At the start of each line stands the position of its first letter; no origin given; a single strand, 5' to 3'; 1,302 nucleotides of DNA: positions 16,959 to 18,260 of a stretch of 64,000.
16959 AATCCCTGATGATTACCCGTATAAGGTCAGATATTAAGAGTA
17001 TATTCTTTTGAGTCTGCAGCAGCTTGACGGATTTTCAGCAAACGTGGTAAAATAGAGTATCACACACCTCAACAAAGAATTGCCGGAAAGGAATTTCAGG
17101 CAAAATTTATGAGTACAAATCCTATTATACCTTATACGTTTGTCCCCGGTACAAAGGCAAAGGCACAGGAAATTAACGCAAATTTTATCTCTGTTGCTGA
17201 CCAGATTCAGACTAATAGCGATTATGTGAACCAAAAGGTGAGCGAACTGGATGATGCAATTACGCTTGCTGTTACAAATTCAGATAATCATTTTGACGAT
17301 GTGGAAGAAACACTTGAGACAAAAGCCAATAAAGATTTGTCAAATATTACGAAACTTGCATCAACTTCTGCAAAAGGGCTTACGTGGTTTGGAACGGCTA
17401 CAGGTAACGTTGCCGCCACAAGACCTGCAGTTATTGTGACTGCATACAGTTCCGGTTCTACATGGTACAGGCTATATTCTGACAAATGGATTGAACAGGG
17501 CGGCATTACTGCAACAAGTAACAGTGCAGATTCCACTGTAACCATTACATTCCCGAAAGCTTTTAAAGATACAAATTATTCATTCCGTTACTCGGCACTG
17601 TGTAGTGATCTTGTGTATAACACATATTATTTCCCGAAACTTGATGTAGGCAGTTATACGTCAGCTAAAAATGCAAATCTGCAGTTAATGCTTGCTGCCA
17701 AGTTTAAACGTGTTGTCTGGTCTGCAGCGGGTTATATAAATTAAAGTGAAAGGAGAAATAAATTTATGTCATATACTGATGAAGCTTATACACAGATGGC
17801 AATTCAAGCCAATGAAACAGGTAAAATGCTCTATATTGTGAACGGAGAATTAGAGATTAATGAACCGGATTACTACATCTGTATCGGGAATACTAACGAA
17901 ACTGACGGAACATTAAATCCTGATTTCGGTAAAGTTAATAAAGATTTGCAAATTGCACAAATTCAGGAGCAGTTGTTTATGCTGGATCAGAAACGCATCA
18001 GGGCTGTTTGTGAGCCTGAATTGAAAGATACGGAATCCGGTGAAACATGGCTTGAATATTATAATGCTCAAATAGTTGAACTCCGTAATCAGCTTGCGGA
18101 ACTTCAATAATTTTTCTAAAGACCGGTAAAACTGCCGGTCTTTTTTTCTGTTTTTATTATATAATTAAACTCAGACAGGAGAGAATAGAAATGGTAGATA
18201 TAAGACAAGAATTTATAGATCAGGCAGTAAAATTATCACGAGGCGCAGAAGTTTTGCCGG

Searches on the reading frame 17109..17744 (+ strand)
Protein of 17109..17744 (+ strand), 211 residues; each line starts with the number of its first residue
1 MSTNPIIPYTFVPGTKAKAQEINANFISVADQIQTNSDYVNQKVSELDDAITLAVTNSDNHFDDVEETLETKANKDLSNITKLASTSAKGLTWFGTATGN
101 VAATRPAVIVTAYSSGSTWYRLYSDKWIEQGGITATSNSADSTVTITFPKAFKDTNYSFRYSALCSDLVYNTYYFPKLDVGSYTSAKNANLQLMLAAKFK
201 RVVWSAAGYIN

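Call 10: search_protein_families(library=pfam, proteins=[window:17109-17744:+], max_evalue=0.01)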
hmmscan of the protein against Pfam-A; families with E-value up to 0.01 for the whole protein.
window:17109-17744:+ (211 aa): 1 family
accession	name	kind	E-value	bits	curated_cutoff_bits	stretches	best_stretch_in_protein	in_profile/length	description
PF04513.17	Baculo_PEP_C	-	0.0097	16.4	38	0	21-75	24-78/140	Baculovirus polyhedron envelope protein, PEP, C terminus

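Call 11: search_protein_families(library=phrogs, proteins=[window:17109-17744:+], max_evalue=0.01)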
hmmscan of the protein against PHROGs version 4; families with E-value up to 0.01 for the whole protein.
window:17109-17744:+ (211 aa): 2 families
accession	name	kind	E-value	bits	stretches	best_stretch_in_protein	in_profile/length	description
phrog_12746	-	unknown function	0.0074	17.3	0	26-86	15-75/191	-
phrog_7348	-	lysis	0.0098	13.7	0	17-111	2180-2275/2564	endolysin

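Call 14: find_encoding_contigs(protein=window:17109-17744:+, flank=3000, max_places=6)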
Protein window:17109-17744:+ (211 aa): 22 contigs read that carry it; 6 places shown.
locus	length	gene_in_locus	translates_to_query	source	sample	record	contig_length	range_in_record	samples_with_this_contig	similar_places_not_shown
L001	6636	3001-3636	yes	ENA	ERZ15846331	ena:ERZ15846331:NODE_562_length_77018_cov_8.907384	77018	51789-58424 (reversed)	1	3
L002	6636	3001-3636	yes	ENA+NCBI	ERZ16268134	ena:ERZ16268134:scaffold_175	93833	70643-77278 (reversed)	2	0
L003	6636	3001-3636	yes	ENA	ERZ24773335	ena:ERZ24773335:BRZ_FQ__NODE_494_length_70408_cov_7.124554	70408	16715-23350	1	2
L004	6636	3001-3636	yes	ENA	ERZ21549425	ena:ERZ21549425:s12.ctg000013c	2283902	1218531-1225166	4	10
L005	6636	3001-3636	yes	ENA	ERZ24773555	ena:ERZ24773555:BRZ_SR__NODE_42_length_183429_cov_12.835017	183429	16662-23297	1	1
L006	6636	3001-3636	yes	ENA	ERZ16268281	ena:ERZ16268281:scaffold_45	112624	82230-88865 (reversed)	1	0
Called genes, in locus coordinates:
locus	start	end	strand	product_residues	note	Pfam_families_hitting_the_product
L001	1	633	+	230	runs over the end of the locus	PF00535:Glycos_transf_2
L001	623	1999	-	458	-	PF02878:PGM_PMM_I, PF02879:PGM_PMM_II, PF02880:PGM_PMM_III, PF00408:PGM_PMM_IV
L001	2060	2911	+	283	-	PF00800:PDT, PF01842:ACT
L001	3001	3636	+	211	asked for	-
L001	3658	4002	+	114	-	-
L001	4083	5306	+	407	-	PF00579:tRNA-synt_1b, PF22421:SYY_C-terminal, PF01479:S4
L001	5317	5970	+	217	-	PF00132:Hexapep (weak)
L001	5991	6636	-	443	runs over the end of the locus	PF00919:UPF0004, PF04055:Radical_SAM, PF01938:TRAM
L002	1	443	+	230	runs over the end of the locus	PF00535:Glycos_transf_2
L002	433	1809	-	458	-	PF02878:PGM_PMM_I, PF02879:PGM_PMM_II, PF02880:PGM_PMM_III, PF00408:PGM_PMM_IV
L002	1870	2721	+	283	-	PF00800:PDT, PF01842:ACT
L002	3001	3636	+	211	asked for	-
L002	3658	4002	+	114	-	-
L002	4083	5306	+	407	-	PF00579:tRNA-synt_1b, PF22421:SYY_C-terminal, PF01479:S4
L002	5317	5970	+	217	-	PF00132:Hexapep (weak)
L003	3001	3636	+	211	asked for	-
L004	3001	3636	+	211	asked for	-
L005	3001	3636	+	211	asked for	-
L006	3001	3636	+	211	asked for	-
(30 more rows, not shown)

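Call 17: find_homologous_proteins(query=window:17109-17744:+)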
Query window:17109-17744:+ (211 aa): 10 proteins with E <= 0.001 among 144 candidates.
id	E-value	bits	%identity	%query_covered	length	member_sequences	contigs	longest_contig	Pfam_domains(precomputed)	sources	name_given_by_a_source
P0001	9.3e-109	380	85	100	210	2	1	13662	-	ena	-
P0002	9.7e-101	353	74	100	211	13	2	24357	-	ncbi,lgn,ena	-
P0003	1.8e-76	274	60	100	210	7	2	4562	-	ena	-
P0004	5.1e-76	273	60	99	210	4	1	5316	-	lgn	-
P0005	6.6e-70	253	60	100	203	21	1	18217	-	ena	-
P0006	3.6e-68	247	56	98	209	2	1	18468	-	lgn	-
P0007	2.8e-18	84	66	22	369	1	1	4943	-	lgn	-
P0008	1.2e-8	53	37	58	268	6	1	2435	PF21882.3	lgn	-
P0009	3.8e-8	51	29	95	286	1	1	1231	PF21882.3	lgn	-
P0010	9.3e-6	44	37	45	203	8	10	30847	-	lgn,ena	-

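Call 20: find_encoding_contigs(protein=P0002, flank=10000, max_places=2)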
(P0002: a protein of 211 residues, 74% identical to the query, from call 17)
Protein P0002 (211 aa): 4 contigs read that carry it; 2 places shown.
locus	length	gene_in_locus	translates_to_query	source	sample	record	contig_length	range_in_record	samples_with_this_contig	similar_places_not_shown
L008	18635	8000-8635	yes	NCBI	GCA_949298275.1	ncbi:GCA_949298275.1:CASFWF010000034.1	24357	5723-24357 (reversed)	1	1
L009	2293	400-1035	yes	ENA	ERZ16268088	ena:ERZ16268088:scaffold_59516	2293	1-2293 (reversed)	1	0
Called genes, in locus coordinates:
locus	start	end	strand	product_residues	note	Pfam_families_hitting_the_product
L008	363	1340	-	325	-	PF08240:ADH_N, PF16912:Glu_dehyd_C, PF00107:ADH_zinc_N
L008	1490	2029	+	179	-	PF21349:RUBY_RBDX, PF00210:Ferritin (faint), PF02915:Rubrerythrin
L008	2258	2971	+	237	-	PF00072:Response_reg, PF00486:Trans_reg_C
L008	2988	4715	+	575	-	PF00512:HisKA, PF02518:HATPase_c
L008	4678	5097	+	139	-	PF00383:dCMP_cyt_deam_1, PF14437:MafB19-deam, PF14439:Bd3614-deam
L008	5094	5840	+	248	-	PF09674:DUF2400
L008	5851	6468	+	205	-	-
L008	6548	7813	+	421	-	-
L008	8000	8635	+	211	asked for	-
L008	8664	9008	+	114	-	-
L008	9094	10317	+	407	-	PF00579:tRNA-synt_1b, PF22421:SYY_C-terminal, PF01479:S4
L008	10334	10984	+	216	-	PF00132:Hexapep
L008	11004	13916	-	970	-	PF13604:AAA_30 (faint), PF27218:MJ0043_C, PF01443:Viral_helicase1 (faint), PF00580:UvrD-helicase, PF13245:AAA_19, PF00580:UvrD-helicase, PF13361:UvrD_C, PF13538:UvrD_C_2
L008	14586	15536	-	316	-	PF00005:ABC_tran, PF13304:AAA_21, PF08352:oligo_HPY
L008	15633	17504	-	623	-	PF00990:GGDEF, PF13487:HD_5, PF01966:HD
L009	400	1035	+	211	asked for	-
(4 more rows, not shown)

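Call 21: find_encoding_contigs(protein=P0005, flank=10000, max_places=2)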
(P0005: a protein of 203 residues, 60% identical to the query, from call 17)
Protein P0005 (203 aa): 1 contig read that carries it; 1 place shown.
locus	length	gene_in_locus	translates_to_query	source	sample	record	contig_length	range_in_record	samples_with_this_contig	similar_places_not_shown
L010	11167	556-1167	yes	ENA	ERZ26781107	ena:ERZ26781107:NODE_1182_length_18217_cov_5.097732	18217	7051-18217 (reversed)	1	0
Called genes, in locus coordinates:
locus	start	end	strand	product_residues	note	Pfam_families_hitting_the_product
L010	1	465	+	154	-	?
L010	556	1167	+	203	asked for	-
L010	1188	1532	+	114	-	-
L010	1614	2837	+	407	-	PF00579:tRNA-synt_1b, PF22421:SYY_C-terminal, PF01479:S4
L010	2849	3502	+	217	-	PF00132:Hexapep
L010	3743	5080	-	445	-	PF00919:UPF0004, PF04055:Radical_SAM, PF01938:TRAM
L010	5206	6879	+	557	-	PF00501:AMP-binding, PF23562:AMP-binding_C_3 (weak), PF13193:AMP-binding_C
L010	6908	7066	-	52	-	-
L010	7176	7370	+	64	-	-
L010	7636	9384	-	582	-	-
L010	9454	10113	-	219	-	PF21948:LplA-B_cat, PF03099:BPL_LplA_LipB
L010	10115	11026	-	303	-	-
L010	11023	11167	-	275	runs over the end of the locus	-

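Call 22: find_encoding_contigs(protein=P0006, flank=10000, max_places=2)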
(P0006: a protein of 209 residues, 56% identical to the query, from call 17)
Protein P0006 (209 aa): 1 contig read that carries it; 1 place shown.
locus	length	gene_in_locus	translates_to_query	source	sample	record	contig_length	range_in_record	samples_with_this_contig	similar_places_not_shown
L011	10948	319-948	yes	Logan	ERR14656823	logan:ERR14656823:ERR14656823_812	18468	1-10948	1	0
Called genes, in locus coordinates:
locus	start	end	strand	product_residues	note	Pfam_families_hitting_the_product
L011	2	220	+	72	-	?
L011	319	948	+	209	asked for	-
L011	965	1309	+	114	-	-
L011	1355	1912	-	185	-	-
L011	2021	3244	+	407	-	PF00579:tRNA-synt_1b, PF22421:SYY_C-terminal, PF01479:S4 (weak)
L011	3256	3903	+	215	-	PF00132:Hexapep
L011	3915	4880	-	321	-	PF08240:ADH_N, PF16912:Glu_dehyd_C, PF00107:ADH_zinc_N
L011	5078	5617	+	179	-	PF21349:RUBY_RBDX, PF00210:Ferritin (faint), PF02915:Rubrerythrin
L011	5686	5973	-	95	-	-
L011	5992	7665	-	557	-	PF00501:AMP-binding, PF23562:AMP-binding_C_3 (weak), PF13193:AMP-binding_C (weak)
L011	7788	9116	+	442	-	PF00919:UPF0004, PF04055:Radical_SAM, PF01938:TRAM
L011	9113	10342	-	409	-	-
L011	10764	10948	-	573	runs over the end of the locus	-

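Call 35: find_encoding_contigs(protein=P0010, flank=6000, max_places=3)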
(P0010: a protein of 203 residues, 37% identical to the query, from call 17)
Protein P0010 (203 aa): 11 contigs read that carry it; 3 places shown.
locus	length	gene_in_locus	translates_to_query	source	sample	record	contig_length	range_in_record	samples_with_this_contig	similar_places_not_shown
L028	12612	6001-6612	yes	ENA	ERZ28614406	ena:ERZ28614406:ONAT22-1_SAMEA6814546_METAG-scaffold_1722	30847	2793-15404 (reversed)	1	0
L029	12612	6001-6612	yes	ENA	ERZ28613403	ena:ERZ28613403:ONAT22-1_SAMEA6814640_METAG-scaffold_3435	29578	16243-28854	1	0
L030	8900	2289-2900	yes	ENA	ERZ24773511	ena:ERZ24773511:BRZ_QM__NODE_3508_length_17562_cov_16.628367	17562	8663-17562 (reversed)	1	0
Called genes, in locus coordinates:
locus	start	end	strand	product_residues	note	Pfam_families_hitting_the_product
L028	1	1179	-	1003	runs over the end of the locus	PF12773:DZR, PF07693:KAP_NTPase (weak), PF13191:AAA_16 (weak), PF13401:AAA_22 (weak)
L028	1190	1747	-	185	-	PF08281:Sigma70_r4_2 (weak), PF04545:Sigma70_r4, PF13412:HTH_24 (weak)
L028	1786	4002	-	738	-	-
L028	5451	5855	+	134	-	-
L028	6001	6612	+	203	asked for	-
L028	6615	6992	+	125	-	-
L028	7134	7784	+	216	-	PF00132:Hexapep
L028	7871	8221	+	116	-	-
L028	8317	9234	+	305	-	PF00535:Glycos_transf_2, PF10111:Glyco_tranf_2_2, PF13641:Glyco_tranf_2_3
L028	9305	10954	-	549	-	PF00118:Cpn60_TCP1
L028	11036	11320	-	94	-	PF00166:Cpn10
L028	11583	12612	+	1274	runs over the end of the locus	?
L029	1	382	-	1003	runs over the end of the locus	PF12773:DZR, PF07693:KAP_NTPase (weak), PF13191:AAA_16 (weak), PF13401:AAA_22 (weak)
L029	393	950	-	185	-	PF08281:Sigma70_r4_2 (weak), PF04545:Sigma70_r4, PF13412:HTH_24 (weak)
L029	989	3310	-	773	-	-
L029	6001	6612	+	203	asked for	-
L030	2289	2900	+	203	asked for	-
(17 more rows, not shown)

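Call 42: search_solved_structures(query=window:17109-17744:+, max_evalue=1)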
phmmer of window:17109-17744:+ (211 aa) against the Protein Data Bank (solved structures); distinct sequences matched with E-value up to 1: 7.
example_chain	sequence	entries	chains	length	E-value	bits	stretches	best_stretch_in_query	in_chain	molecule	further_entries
7exk_A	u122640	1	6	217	0.097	15.7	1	102-164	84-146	Glycoside hydrolase family 61 protein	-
4b5q_A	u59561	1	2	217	0.14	15.2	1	105-165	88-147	GLYCOSIDE HYDROLASE FAMILY 61 PROTEIN D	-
9k09_d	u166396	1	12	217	0.51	13.4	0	133-189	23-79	Tail tubular protein A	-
8uk9_B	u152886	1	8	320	0.77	12.8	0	36-96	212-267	Sliding-clamp-loader large subunit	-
8unf_E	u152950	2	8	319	0.78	12.8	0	36-96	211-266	Sliding-clamp-loader large subunit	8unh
3u5z_B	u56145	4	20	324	0.8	12.7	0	36-96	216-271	DNA polymerase accessory protein 44 | Sliding-clamp-loader large subunit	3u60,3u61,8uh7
8b7p_AAA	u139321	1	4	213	0.96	12.5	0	114-162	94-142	Endo-beta-1,4-glucanase D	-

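Call 44: search_protein_families(library=pfam, proteins=[P0008, P0009, P0007, P0010, L028:6615-6992:+, L028:5451-5855:+], max_evalue=0.1)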
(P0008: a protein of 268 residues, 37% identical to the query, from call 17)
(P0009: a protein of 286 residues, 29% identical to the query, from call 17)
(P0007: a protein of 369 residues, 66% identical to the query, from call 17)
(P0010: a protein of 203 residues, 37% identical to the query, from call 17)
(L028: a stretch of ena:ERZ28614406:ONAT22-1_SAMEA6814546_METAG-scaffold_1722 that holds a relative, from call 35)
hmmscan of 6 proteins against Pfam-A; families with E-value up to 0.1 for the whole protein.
P0008 (268 aa): 3 families
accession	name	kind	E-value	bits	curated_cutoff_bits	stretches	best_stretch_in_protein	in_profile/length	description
PF21882.2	Gp53-like_C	-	6.3e-09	36.7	24.9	1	193-267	3-83/84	Putative tail fiber protein gp53-like, C-terminal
PF01442.23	Apolipoprotein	-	0.021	15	90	1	85-171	81-172/190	Apolipoprotein A1/A4/E domain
PF20379.3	DUF6674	-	0.027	14.6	28.5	0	30-62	65-97/251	Family of unknown function (DUF6674)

P0009 (286 aa): 4 families
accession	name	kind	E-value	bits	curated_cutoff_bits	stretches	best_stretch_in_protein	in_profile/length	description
PF21882.2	Gp53-like_C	-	2.4e-08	34.8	24.9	1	211-285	3-83/84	Putative tail fiber protein gp53-like, C-terminal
PF01442.23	Apolipoprotein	-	0.0043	17.2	90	1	40-166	28-167/190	Apolipoprotein A1/A4/E domain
PF15294.11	Leu_zip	-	0.017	15.1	28.2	1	27-108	176-257/275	Leucine zipper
PF24437.2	INTS7_HB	-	0.021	15.3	23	1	68-113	112-157/182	Integrator complex subunit 7 helical bundle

P0007 (369 aa): 0 families

P0010 (203 aa): 0 families

L028:6615-6992:+ (125 aa): 1 family
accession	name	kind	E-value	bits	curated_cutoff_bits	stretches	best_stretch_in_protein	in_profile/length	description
PF11068.13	YlqD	-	0.033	15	27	1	60-122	18-80/131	YlqD protein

L028:5451-5855:+ (134 aa): 1 family
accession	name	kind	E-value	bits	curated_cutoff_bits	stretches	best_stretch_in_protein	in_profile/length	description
PF06212.17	GRIM-19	-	0.085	13.3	25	0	66-117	64-113/132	GRIM-19 protein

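Call 57: predict_structure(alignment_id=A6)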
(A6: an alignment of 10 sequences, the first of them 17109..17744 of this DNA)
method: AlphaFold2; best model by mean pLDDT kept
length: 211 residues; sequences in the alignment: 10
mean_pLDDT: 58.3   pTM: 0.39
mean pLDDT of the five models: 58.3, 55.0, 54.2, 51.1, 50.4
residues with pLDDT >= 90: 0; 70-90: 70; 50-70: 67; < 50: 74
segments of 3 or more residues with pLDDT < 50: 1-13, 68-107, 169-172, 176-187
pLDDT, mean of each block of 10 residues (from residue 1): 42 57 71 79 79 62 48 43 37 33 45 67 70 74 71 54 59 42 49 72 71 52
secondary structure, 60 per line:
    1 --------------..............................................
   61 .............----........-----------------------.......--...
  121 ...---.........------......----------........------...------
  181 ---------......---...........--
elements in order: H15-73 H78-85 E109-115 E118-123 E127-135 E142-147 E158-165 E172-174 E190-195 E199-209

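Call 60: fold_search(model_id=the predicted structure, library=pdb)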
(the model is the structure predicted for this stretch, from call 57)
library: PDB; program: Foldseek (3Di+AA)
matches with E <= 10: 1017; with E <= 0.001: 0
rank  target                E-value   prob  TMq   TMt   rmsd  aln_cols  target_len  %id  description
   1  6ct8                  3.7e-03  1.00  0.28  0.25   5.7       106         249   20  Selenomethionine structure of N-truncated R2-type pyocin tail fiber at 2.6 angstrom resolution (released 2019-02-20)
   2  8iq5_A                1.1e-02  0.93  0.23  0.10   6.5       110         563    8  Crystal structure of trimeric K2-2 TSP (released 2024-02-21)
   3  3lx9_A                1.5e-02  0.82  0.21  0.13   7.5       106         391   13  Interconversion of Human Lysosomal Enzyme Specificities (released 2010-05-05)
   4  3tv8_A                1.8e-02  0.80  0.21  0.13   8.5       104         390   12  Pharmacological Chaperoning in Human alpha-Galactosidase (released 2012-01-04)
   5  1r46_A                2.2e-02  0.77  0.21  0.13   8.7       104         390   12  Structure of human alpha-galactosidase (released 2004-03-16)
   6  8iq5_D                2.7e-02  0.85  0.23  0.10   6.5       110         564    8  Crystal structure of trimeric K2-2 TSP (released 2024-02-21)
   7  8iqe_C                2.7e-02  0.84  0.23  0.10   6.3       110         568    9  Crystal structure of tetrameric K2-2 TSP (released 2024-02-21)
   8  3lx9_B                2.7e-02  0.77  0.22  0.14   6.5       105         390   12  Interconversion of Human Lysosomal Enzyme Specificities (released 2010-05-05)
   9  3tv8_B                3.1e-02  0.69  0.20  0.13   8.8       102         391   12  Pharmacological Chaperoning in Human alpha-Galactosidase (released 2012-01-04)
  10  8iqe_D                3.2e-02  0.80  0.23  0.11   7.6       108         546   10  Crystal structure of tetrameric K2-2 TSP (released 2024-02-21)
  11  3hg3_B                3.2e-02  0.66  0.20  0.12   8.3       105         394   12  Human alpha-galactosidase catalytic mechanism 2. Substrate bound (released 2009-11-24)
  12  1r46_B                3.4e-02  0.69  0.21  0.13   8.9       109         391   12  Structure of human alpha-galactosidase (released 2004-03-16)
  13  3hg4_B                3.4e-02  0.63  0.20  0.12   7.8       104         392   12  Human alpha-galactosidase catalytic mechanism 3. Covalent intermediate (released 2009-11-24)
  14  8iqe_A                3.4e-02  0.63  0.21  0.10   7.3       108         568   12  Crystal structure of tetrameric K2-2 TSP (released 2024-02-21)
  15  8iq9_A                3.6e-02  0.77  0.22  0.10   7.3       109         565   12  Crystal structure of trimeric K2-2 TSP in complex with tetrasaccharide and octasaccharide (released 2024-02-21)
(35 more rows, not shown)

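Call 61: fold_search(model_id=the predicted structure, library=viral)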
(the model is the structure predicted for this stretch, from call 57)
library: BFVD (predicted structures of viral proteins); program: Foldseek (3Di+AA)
matches with E <= 10: 1077; with E <= 0.001: 19
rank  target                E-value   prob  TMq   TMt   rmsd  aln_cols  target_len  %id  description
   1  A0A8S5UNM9            2.0e-06  1.00  0.36  0.13  12.7       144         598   22  Uncharacterized protein [Myoviridae sp. ctwVB15]
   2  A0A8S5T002            7.4e-06  1.00  0.33  0.59   4.6       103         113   29  Tail fiber protein fold, Tail fiber, receptor [Myoviridae sp. ctWb16]
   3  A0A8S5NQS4            9.4e-06  1.00  0.34  0.25  29.7       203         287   24  Putative tail fiber protein [Siphoviridae sp. ctpbe1]
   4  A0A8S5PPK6            1.1e-05  1.00  0.36  0.20  10.4       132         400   24  Putative tail fiber protein [Myoviridae sp. ctEg02]
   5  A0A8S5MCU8            1.3e-05  1.00  0.34  0.15  16.9       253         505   15  Structural protein [Podoviridae sp. cty0j11]
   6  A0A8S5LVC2            1.3e-05  1.00  0.36  0.32   3.8       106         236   24  Tail fiber protein [Podoviridae sp. ctrub15]
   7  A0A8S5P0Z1            2.1e-05  1.00  0.35  0.45  10.4       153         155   22  Putative tail fiber protein [Siphoviridae sp. ctTBR23]
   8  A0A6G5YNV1            4.3e-05  1.00  0.30  0.16   6.6       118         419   21  (no name in the UniProt tables at hand)
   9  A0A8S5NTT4            8.2e-05  1.00  0.31  0.30  14.9       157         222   18  Putative tail fiber protein [Siphoviridae sp. ctiPM17]
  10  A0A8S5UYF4            1.4e-04  1.00  0.31  0.14   9.0       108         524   22  Dec protein, OB-Fold, Decoration, VIRAL PROTEIN [Phage sp. ctKtV17]
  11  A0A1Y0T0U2            2.1e-04  1.00  0.33  0.13   6.7       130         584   21  Uncharacterized protein [Pseudomonas phage Skulduggery]
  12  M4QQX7                3.0e-04  1.00  0.32  0.39  10.8       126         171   15  (no name in the UniProt tables at hand)
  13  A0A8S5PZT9            3.1e-04  1.00  0.34  0.24   4.5       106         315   18  Tail-collar fiber protein [Myoviridae sp. ctuAx8]
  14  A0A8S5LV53            3.1e-04  1.00  0.32  0.54   6.7       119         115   18  Tail fiber protein fold, Tail fiber, receptor [Podoviridae sp. ctrub15]
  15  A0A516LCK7            4.2e-04  1.00  0.30  0.13  30.1       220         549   14  (no name in the UniProt tables at hand)
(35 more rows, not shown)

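Call 63: find_encoding_contigs(protein=P0007, flank=5000, max_places=3)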
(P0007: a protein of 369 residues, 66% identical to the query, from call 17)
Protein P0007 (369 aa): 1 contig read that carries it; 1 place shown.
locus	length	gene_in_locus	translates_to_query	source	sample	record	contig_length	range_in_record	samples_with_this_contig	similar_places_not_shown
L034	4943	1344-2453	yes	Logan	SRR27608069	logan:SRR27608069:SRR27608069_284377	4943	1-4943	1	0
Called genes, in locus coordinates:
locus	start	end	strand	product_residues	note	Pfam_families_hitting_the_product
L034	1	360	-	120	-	?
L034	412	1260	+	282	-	PF00800:PDT, PF01842:ACT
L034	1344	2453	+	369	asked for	-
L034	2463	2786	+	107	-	-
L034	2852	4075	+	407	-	PF00579:tRNA-synt_1b, PF22421:SYY_C-terminal, PF01479:S4 (weak)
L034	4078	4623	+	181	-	PF06426:SATase_N (faint), PF25087:GMPPB_C (weak), PF00132:Hexapep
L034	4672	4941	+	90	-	?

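Call 94: search_dna_similar(query=window:17109-17744:+, collection=phages, mode=protein, max_evalue=0.01, max_rows=10)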
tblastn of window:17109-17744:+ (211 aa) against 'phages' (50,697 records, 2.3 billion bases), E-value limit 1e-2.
Records with a match: 1; places in all: 1; records where one place covers at least 80% of the query: 0.
Best place of each record, by identity: <60% 1.
By first word of the organism name: Bacteriophage 1.
By host as written in the record: - 1.
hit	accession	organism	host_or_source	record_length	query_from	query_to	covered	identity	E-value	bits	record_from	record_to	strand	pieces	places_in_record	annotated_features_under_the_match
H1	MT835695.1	Bacteriophage sp.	human fecal samples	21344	105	159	26%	44.6%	2e-3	44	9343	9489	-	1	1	record has no annotation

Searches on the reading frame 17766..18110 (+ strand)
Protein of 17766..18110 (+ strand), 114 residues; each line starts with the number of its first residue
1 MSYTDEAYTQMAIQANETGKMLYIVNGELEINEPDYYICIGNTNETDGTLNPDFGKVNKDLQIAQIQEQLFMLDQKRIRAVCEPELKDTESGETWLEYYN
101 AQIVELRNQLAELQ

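Call 10: search_protein_families(library=pfam, proteins=[window:17766-18110:+], max_evalue=0.01)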
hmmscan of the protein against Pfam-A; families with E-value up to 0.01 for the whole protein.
window:17766-18110:+ (114 aa): 0 families

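Call 11: search_protein_families(library=phrogs, proteins=[window:17766-18110:+], max_evalue=0.01)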
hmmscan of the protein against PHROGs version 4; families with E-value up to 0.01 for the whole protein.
window:17766-18110:+ (114 aa): 0 families

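Call 44: search_protein_families(library=pfam, proteins=[window:17766-18110:+], max_evalue=0.1)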
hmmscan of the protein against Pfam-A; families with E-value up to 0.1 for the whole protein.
window:17766-18110:+ (114 aa): 1 family
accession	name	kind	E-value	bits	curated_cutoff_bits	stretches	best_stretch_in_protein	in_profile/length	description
PF20763.3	UDG-inhib_P56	-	0.017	15.3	24.1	0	8-44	8-42/53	Phage phi29, UDG inhibitor P56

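Call 87: search_protein_families(library=phrogs, proteins=[window:17766-18110:+], max_evalue=0.001)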
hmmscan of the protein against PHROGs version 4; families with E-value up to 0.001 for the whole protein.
window:17766-18110:+ (114 aa): 0 families
